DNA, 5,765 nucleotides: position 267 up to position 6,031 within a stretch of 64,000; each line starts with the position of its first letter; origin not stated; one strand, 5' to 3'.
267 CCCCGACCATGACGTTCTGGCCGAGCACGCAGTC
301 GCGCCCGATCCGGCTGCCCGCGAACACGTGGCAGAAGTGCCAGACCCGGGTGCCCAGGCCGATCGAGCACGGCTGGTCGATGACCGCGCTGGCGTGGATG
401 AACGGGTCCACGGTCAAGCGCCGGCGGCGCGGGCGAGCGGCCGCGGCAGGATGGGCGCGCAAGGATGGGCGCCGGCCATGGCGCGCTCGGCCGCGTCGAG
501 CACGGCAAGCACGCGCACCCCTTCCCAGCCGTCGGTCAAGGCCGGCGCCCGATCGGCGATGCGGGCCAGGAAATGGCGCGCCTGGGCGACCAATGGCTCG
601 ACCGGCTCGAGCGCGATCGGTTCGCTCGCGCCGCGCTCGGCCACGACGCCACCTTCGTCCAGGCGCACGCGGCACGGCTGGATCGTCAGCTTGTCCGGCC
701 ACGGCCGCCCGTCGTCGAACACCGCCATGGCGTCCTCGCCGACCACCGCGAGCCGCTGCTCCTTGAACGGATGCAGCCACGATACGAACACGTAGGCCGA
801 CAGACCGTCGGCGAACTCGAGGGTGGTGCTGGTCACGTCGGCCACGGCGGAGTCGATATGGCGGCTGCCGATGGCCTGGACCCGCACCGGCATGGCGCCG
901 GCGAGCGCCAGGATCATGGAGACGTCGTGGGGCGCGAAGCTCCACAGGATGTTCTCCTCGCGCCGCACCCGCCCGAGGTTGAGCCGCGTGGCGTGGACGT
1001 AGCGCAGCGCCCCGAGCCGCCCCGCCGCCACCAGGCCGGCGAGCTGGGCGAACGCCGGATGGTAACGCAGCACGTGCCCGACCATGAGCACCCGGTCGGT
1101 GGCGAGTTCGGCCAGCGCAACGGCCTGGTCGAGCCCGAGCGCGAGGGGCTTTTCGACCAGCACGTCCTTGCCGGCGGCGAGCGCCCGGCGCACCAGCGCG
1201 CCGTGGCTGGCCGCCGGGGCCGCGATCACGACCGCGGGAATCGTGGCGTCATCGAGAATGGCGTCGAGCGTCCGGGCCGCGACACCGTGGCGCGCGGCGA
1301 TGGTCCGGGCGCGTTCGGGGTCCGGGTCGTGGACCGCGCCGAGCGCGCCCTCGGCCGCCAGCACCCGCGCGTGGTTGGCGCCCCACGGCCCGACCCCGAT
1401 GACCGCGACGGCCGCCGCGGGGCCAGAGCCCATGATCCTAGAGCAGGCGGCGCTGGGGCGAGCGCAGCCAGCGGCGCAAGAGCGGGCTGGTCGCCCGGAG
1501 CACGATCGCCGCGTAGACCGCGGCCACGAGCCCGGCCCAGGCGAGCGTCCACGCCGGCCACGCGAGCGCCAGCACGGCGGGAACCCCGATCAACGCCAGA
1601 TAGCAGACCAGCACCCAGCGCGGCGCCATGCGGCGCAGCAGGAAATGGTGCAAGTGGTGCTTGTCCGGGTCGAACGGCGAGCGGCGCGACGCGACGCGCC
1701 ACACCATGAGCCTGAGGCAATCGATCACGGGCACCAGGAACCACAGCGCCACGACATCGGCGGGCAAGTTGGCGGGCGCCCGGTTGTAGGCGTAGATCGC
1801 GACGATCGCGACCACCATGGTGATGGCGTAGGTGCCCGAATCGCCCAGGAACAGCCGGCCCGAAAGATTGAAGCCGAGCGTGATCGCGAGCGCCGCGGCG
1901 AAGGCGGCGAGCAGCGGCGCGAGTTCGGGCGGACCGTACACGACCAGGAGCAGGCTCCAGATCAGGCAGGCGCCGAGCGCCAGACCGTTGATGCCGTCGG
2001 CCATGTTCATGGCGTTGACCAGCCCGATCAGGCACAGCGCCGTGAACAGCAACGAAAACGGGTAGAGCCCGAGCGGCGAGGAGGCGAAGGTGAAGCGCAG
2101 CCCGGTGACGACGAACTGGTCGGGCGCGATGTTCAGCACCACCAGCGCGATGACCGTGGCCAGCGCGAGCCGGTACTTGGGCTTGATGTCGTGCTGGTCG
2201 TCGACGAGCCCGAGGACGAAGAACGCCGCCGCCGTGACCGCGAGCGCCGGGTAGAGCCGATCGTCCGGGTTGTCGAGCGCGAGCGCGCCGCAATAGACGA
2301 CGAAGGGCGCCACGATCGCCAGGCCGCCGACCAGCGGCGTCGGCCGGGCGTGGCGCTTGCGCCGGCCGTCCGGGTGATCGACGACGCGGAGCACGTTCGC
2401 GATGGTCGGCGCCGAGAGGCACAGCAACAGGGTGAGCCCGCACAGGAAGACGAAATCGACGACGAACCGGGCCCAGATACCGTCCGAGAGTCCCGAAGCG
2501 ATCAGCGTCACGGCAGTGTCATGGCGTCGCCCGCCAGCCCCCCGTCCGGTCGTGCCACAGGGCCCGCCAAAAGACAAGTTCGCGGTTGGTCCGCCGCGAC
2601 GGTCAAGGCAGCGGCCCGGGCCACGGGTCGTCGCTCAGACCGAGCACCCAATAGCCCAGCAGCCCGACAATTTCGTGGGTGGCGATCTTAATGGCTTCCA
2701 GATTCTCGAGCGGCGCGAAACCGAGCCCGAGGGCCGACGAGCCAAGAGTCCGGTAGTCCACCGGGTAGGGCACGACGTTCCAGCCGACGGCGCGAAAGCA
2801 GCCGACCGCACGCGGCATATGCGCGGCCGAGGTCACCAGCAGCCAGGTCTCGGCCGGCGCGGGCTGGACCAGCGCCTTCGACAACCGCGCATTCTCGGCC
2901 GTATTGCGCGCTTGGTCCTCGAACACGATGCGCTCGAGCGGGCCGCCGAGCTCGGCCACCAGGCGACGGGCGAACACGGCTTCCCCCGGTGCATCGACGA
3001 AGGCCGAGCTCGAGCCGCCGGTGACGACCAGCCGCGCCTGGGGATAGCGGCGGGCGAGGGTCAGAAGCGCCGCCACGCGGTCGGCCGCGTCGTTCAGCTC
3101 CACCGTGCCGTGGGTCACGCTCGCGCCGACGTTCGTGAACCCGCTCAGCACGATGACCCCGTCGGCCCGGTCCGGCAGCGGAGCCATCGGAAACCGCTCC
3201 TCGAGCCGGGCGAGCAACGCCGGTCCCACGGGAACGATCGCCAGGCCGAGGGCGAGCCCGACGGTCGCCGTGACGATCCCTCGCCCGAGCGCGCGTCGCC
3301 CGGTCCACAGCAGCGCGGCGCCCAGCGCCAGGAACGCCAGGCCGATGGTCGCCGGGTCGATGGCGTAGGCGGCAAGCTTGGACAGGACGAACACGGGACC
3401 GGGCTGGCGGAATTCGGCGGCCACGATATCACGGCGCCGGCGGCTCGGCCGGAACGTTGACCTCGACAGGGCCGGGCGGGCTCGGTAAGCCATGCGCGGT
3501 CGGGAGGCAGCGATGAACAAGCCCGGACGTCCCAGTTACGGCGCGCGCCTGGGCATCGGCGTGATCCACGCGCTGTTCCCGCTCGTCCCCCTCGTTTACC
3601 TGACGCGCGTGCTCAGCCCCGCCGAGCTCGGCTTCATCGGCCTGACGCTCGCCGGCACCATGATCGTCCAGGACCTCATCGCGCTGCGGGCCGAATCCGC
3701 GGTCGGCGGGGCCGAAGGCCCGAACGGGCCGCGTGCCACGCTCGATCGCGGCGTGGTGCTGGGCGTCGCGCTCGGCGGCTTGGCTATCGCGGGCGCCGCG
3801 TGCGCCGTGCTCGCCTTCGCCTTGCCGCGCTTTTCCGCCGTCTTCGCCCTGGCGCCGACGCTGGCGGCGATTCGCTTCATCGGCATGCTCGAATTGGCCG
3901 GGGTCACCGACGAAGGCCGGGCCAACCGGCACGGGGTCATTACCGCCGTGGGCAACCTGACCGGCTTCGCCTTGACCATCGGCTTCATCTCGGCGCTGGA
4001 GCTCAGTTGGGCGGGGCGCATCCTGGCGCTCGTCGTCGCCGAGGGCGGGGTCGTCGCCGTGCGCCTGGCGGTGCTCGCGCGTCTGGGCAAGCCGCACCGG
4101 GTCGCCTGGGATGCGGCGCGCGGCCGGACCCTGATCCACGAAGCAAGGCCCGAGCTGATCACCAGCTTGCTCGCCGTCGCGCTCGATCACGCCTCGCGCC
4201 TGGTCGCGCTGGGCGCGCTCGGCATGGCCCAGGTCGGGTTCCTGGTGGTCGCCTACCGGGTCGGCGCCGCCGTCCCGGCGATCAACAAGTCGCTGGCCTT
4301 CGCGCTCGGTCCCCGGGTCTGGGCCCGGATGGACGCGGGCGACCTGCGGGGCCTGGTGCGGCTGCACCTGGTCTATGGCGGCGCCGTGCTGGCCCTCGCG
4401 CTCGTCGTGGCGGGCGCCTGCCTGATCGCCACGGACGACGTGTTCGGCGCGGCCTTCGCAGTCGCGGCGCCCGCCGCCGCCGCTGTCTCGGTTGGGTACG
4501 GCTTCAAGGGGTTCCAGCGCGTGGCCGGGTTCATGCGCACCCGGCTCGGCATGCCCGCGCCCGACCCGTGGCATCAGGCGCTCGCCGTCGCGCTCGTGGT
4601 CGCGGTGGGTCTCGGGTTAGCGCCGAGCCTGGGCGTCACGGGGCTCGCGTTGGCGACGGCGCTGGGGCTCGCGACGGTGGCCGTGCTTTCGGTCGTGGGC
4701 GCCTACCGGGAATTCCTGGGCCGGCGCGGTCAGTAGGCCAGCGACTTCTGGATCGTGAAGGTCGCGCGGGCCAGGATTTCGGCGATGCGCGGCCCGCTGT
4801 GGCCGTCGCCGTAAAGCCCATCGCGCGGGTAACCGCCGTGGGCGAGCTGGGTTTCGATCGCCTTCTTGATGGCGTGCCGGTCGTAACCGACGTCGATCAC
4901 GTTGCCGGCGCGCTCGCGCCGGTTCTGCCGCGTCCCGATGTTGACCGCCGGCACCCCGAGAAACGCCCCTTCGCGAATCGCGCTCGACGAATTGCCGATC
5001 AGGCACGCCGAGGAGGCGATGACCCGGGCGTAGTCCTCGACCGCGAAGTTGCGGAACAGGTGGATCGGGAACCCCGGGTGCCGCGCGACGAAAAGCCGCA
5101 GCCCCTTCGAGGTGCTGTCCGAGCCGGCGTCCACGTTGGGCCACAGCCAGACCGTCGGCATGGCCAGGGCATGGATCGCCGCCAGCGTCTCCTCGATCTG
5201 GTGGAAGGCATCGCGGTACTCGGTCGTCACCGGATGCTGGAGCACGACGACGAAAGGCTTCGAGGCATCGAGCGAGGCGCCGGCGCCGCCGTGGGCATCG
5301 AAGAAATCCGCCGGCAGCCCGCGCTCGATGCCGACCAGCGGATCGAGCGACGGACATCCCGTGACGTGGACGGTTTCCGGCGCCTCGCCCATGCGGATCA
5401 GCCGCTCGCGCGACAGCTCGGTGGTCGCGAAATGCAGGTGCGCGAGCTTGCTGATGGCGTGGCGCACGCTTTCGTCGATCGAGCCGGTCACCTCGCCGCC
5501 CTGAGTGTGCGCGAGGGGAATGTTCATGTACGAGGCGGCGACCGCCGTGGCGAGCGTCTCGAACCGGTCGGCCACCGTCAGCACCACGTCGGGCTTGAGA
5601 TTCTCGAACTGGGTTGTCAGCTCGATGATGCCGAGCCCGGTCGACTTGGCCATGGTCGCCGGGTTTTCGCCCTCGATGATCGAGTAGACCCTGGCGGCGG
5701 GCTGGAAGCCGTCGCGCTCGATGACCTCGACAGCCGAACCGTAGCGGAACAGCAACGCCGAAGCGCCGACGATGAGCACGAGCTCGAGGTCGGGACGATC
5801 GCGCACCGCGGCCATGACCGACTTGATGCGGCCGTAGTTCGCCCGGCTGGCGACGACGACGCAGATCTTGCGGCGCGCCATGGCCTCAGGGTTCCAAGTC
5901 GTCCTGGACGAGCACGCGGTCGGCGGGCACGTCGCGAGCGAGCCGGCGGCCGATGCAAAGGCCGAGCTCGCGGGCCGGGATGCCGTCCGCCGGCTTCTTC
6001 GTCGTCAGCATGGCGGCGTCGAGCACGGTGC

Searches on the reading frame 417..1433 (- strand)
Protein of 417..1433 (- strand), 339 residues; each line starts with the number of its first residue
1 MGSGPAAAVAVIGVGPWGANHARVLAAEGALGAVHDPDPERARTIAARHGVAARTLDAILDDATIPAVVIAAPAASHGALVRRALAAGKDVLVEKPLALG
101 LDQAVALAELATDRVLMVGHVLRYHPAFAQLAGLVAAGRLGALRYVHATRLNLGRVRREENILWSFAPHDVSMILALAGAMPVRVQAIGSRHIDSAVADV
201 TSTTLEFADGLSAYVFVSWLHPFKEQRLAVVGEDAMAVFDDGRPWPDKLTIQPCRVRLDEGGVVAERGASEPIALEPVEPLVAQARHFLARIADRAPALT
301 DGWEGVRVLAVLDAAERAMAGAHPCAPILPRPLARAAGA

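Call 71: search_protein_families(library=pfam, proteins=[window:417-1433:-], max_evalue=0.00001)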
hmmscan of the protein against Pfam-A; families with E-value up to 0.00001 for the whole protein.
window:417-1433:- (339 aa): 3 families
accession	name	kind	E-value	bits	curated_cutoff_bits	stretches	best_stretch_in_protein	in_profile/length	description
PF01408.29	GFO_IDH_MocA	-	2.9e-19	70.3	24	1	9-118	3-118/120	Oxidoreductase family, NAD-binding Rossmann fold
PF22725.1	GFO_IDH_MocA_C3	-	9.4e-16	58.4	27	1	128-237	1-123/124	GFO/IDH/MocA C-terminal domain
PF02894.22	GFO_IDH_MocA_C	-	1.5e-07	31.9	22.9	1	162-324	42-215/218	Oxidoreductase family, C-terminal alpha/beta domain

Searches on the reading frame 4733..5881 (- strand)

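Call 8: search_protein_families(library=pfam, proteins=[window:4733-5881:-], max_evalue=0.01)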
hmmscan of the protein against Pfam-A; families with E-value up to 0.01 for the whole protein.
window:4733-5881:- (383 aa): 1 family
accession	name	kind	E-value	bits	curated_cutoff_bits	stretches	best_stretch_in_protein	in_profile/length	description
PF02350.25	Epimerase_2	-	1.2e-66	225.4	30.6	1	25-370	2-346/347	UDP-N-acetylglucosamine 2-epimerase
